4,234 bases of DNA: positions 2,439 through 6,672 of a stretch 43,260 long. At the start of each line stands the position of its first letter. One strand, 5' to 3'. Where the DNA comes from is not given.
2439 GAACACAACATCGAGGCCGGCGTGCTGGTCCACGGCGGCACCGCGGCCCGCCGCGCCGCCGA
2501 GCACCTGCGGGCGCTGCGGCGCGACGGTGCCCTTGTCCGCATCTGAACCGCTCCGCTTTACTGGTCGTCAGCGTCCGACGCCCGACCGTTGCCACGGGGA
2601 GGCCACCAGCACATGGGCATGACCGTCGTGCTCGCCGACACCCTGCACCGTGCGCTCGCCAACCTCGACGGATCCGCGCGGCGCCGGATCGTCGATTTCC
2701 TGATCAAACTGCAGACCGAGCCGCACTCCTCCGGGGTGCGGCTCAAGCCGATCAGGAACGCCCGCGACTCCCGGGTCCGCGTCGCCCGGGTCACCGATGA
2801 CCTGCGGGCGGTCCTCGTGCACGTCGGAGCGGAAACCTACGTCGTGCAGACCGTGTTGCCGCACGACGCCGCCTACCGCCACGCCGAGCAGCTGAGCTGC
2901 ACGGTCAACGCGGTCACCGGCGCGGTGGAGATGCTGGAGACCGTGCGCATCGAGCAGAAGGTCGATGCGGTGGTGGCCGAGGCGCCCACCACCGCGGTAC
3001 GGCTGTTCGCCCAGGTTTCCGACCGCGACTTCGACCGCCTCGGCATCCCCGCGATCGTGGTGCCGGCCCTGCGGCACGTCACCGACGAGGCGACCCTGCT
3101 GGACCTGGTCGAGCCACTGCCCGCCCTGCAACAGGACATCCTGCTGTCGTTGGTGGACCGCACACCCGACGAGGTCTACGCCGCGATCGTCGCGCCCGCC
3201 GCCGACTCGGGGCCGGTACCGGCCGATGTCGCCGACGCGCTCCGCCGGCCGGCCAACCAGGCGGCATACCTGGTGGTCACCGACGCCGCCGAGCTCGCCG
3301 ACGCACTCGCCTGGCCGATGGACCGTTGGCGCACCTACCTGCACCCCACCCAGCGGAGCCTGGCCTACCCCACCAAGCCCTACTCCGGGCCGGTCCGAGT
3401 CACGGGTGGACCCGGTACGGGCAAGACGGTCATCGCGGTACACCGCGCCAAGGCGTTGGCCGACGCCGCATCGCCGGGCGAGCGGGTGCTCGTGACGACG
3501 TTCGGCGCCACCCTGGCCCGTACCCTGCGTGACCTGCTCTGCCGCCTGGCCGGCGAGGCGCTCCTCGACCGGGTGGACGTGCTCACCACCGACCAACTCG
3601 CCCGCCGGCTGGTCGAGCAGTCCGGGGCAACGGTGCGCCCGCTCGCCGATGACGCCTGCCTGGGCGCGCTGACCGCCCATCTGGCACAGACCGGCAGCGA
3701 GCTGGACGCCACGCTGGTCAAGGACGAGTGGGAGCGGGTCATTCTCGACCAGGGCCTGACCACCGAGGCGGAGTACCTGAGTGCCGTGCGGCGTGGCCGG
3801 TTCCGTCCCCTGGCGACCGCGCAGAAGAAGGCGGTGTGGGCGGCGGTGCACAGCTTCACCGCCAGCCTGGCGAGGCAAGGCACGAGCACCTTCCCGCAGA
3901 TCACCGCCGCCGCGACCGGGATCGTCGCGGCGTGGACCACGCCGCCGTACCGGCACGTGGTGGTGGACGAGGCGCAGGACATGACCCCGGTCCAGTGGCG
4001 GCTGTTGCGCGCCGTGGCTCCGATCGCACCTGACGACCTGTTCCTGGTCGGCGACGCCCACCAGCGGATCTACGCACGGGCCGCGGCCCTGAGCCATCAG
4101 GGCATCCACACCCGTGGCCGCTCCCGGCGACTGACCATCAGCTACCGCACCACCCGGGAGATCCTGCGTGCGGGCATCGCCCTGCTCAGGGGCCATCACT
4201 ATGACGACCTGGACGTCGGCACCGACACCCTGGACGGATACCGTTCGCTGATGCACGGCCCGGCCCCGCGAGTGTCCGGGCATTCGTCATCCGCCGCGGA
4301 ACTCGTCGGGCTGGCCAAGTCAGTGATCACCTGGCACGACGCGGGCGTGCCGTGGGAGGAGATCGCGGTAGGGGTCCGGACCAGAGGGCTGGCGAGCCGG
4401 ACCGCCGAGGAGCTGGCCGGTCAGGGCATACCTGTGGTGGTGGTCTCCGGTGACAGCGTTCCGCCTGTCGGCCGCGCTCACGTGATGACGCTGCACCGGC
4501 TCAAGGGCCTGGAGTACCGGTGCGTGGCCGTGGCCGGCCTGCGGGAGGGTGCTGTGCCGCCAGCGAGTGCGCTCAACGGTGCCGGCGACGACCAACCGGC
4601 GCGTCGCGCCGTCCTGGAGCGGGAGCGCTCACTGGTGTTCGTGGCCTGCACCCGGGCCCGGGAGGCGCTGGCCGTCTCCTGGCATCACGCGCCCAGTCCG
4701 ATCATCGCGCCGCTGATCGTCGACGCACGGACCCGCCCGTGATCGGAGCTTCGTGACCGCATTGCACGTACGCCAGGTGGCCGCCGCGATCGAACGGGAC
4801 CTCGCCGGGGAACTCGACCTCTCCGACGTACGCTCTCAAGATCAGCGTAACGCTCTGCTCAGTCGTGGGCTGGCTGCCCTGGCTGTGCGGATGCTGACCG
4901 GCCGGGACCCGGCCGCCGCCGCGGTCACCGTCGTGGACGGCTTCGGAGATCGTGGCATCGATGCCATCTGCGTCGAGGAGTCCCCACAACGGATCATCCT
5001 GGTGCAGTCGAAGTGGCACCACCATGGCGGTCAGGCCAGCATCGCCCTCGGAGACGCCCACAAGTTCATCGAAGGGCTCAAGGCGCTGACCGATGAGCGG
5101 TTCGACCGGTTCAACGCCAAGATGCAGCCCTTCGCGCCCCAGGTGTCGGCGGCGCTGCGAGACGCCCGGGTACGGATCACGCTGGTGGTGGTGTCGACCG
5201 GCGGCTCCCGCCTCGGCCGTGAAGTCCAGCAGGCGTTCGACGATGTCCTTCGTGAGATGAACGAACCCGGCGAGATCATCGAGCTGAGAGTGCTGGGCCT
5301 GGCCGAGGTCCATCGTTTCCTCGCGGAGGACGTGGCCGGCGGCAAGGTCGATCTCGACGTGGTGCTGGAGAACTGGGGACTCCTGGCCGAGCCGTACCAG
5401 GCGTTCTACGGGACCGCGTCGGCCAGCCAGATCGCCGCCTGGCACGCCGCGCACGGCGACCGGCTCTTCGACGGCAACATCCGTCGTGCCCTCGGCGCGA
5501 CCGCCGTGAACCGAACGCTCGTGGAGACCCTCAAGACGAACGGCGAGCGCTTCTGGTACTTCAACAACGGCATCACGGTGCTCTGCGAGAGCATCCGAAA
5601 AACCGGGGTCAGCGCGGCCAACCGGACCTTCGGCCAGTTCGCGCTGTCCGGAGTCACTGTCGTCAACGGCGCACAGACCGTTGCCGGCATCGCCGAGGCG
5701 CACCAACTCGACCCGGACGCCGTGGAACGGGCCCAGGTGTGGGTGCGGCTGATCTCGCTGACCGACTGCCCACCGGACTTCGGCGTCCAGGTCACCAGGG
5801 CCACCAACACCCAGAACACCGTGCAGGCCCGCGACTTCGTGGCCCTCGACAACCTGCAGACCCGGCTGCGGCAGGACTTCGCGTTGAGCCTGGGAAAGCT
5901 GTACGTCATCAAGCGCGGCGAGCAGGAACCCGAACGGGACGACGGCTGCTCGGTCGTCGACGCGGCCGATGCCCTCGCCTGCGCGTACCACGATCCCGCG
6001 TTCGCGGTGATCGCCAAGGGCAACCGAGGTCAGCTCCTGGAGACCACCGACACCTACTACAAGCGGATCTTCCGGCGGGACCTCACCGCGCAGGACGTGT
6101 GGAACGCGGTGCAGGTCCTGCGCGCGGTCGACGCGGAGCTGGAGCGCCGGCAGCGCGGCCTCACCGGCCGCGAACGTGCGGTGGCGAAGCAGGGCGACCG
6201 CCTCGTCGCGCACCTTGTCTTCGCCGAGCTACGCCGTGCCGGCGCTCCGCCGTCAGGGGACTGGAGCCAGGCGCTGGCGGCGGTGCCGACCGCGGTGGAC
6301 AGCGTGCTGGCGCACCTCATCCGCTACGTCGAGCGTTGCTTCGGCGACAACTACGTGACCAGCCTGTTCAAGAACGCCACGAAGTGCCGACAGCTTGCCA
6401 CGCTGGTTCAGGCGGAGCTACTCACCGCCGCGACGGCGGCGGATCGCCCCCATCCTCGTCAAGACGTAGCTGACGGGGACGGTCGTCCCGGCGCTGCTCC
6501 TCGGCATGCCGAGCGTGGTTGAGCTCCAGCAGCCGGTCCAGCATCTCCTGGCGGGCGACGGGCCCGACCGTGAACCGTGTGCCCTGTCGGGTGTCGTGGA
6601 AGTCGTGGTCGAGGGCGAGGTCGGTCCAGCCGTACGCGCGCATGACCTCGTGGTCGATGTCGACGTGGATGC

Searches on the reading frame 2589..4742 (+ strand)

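Call 12: search_protein_families(library=pfam, proteins=[window:2589-4742:+], max_evalue=0.001)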
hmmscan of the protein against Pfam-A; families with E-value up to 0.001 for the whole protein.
window:2589-4742:+ (717 aa): 7 families
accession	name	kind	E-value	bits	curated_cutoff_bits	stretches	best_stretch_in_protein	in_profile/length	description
PF00580.27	UvrD-helicase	-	1.6e-20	74.3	23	1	262-496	9-254/271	UvrD/REP helicase N-terminal domain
PF13245.12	AAA_19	-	1.5e-14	54.8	25.1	1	267-496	12-132/134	AAA domain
PF13361.12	UvrD_C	-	4e-13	49.9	25.6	1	631-700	288-349/350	UvrD-like helicase C-terminal domain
PF13538.12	UvrD_C_2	-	6.6e-07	29.5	27.4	0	630-649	2-21/52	UvrD-like helicase C-terminal domain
PF13604.12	AAA_30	-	5.9e-06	26.6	27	0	440-536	81-172/191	AAA domain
PF13401.12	AAA_22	-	9.8e-05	23.1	27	0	269-383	8-95/130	AAA domain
PF09848.15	SLFN-g3_helicase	-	0.00083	19.2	24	0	271-302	6-37/354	Schlafen group 3, DNA/RNA helicase domain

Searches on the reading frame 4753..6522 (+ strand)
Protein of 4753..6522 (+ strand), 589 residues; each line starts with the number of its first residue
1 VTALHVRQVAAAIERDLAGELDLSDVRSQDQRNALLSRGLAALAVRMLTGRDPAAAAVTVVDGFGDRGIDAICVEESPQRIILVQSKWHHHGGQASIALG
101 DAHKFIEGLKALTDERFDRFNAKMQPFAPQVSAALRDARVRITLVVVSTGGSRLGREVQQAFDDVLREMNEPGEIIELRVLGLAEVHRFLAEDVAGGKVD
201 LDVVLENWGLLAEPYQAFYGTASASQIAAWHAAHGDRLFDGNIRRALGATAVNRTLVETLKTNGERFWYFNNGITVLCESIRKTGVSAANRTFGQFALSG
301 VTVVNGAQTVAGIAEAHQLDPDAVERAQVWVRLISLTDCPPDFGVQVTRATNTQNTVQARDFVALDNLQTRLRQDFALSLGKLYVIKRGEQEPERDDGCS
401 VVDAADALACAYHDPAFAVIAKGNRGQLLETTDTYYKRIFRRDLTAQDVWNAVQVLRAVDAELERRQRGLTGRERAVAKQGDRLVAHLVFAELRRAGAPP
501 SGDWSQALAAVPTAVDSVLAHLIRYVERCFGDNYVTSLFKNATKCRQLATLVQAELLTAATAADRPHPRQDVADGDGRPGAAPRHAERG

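Call 12: search_protein_families(library=pfam, proteins=[window:4753-6522:+], max_evalue=0.001)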
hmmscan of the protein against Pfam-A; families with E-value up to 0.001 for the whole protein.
window:4753-6522:+ (589 aa): 1 family
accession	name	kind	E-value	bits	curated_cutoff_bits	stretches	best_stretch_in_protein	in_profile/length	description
PF10592.14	AIPR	-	4.7e-35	122.2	25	1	239-482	1-256/308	AIPR protein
